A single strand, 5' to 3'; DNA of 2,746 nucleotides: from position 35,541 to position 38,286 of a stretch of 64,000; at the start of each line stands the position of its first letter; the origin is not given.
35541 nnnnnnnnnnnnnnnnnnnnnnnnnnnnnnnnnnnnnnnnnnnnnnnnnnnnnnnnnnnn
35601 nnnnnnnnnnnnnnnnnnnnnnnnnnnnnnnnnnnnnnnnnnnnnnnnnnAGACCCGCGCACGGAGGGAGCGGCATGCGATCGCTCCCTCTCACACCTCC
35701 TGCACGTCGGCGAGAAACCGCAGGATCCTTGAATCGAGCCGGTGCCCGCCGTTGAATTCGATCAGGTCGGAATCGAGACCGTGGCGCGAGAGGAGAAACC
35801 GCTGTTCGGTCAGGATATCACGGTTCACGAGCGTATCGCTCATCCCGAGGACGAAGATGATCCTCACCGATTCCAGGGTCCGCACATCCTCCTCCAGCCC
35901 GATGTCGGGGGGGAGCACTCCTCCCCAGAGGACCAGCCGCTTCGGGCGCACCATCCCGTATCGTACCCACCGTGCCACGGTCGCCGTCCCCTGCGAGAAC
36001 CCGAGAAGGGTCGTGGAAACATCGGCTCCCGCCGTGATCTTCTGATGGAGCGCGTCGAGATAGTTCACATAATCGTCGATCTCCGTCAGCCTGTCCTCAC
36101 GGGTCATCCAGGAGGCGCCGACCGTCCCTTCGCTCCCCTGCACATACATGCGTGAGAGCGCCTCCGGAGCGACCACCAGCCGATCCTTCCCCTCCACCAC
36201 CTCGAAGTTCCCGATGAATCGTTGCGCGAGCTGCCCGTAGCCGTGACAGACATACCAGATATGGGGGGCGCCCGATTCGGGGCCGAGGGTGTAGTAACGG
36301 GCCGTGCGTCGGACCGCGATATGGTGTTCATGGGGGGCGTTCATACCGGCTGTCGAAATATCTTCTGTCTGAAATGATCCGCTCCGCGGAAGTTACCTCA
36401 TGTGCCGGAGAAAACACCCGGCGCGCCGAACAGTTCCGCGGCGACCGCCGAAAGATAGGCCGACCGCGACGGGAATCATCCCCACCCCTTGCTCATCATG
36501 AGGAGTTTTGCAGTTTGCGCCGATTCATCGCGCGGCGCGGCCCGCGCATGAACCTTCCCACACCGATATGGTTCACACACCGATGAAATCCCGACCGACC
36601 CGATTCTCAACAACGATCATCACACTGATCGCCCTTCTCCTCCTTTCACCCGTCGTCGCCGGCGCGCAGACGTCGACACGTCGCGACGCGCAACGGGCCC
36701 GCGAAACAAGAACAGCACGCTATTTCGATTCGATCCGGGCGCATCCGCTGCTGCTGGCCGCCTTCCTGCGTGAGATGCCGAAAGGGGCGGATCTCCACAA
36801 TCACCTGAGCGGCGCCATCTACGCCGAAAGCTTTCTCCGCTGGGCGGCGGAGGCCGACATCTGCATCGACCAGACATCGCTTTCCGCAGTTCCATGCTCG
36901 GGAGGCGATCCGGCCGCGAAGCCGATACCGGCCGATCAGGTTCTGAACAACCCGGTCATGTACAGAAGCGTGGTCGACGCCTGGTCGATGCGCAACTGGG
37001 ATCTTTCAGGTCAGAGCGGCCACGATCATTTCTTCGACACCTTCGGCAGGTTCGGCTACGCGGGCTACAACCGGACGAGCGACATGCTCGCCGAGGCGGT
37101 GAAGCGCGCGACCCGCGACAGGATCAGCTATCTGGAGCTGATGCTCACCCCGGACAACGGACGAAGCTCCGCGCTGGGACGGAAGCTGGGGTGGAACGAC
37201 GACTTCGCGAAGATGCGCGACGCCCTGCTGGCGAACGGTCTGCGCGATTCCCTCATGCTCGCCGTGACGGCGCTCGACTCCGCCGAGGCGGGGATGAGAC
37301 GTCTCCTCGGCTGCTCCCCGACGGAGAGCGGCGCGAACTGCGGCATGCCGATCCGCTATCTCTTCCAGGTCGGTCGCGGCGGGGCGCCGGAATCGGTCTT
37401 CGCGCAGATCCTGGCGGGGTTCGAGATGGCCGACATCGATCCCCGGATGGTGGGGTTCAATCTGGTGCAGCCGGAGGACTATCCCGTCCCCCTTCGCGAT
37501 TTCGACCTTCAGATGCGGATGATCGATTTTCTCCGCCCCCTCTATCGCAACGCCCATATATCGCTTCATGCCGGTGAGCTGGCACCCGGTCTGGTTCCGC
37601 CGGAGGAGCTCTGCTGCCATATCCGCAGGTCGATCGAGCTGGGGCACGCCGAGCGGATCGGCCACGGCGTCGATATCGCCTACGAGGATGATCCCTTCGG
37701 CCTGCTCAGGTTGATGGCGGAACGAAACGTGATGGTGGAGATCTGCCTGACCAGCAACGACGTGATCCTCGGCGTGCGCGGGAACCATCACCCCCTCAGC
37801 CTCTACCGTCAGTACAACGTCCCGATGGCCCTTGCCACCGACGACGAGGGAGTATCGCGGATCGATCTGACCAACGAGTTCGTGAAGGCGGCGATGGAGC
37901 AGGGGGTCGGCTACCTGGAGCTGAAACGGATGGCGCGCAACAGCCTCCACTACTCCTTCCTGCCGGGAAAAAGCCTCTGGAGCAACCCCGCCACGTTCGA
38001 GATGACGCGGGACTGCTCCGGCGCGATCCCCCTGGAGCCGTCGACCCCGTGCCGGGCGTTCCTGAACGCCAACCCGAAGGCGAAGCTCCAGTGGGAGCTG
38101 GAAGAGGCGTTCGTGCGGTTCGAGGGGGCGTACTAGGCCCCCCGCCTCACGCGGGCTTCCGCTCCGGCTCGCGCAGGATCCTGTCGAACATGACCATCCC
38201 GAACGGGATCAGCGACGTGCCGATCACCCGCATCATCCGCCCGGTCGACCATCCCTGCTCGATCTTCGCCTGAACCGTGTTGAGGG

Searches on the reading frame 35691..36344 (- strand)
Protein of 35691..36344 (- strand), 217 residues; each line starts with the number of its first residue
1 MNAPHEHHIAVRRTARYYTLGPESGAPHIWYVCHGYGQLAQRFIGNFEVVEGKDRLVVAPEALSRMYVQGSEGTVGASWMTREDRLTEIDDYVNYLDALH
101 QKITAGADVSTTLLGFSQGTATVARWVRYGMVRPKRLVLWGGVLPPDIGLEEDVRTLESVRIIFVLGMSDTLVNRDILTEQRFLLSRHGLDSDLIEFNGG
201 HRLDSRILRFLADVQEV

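Call 3: search_protein_families(library=pfam, proteins=[window:35691-36344:-], max_evalue=0.01)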
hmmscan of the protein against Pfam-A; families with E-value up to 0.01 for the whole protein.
window:35691-36344:- (217 aa): 2 families
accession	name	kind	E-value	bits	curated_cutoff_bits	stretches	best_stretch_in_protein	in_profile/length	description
PF03959.19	FSH1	-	6.9e-07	29.6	21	1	70-202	63-200/211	Serine hydrolase (FSH1)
PF02230.22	Abhydrolase_2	-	0.00065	20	23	1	33-212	20-210/217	Phospholipase/Carboxylesterase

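Call 4: search_protein_families(library=ncbifam, proteins=[window:35691-36344:-], max_evalue=0.01)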
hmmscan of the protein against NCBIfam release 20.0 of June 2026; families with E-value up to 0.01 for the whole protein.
window:35691-36344:- (217 aa): 0 families

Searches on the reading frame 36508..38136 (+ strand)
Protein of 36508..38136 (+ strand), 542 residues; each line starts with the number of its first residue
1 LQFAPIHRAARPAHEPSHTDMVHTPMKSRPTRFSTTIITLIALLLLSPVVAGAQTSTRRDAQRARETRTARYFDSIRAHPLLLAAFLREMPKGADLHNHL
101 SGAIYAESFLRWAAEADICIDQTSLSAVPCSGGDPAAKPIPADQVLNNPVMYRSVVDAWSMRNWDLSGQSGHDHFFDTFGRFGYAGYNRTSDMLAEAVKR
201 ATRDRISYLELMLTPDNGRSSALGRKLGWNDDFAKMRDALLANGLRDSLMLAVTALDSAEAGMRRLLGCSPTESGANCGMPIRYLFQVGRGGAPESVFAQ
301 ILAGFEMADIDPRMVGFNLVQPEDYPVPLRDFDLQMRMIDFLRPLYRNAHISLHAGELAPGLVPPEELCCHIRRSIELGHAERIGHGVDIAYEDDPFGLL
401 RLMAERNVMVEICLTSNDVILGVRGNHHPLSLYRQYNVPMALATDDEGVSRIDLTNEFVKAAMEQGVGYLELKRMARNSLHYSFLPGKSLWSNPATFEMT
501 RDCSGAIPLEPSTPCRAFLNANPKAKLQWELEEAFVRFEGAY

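Call 66: search_protein_families(library=pfam, proteins=[window:36508-38136:+], max_evalue=0.01)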
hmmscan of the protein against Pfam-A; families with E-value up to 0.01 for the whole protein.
window:36508-38136:+ (542 aa): 1 family
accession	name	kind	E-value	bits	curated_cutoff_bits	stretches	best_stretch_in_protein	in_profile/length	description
PF00962.28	A_deaminase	-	7.8e-25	88.1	27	1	272-488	117-318/330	Adenosine deaminase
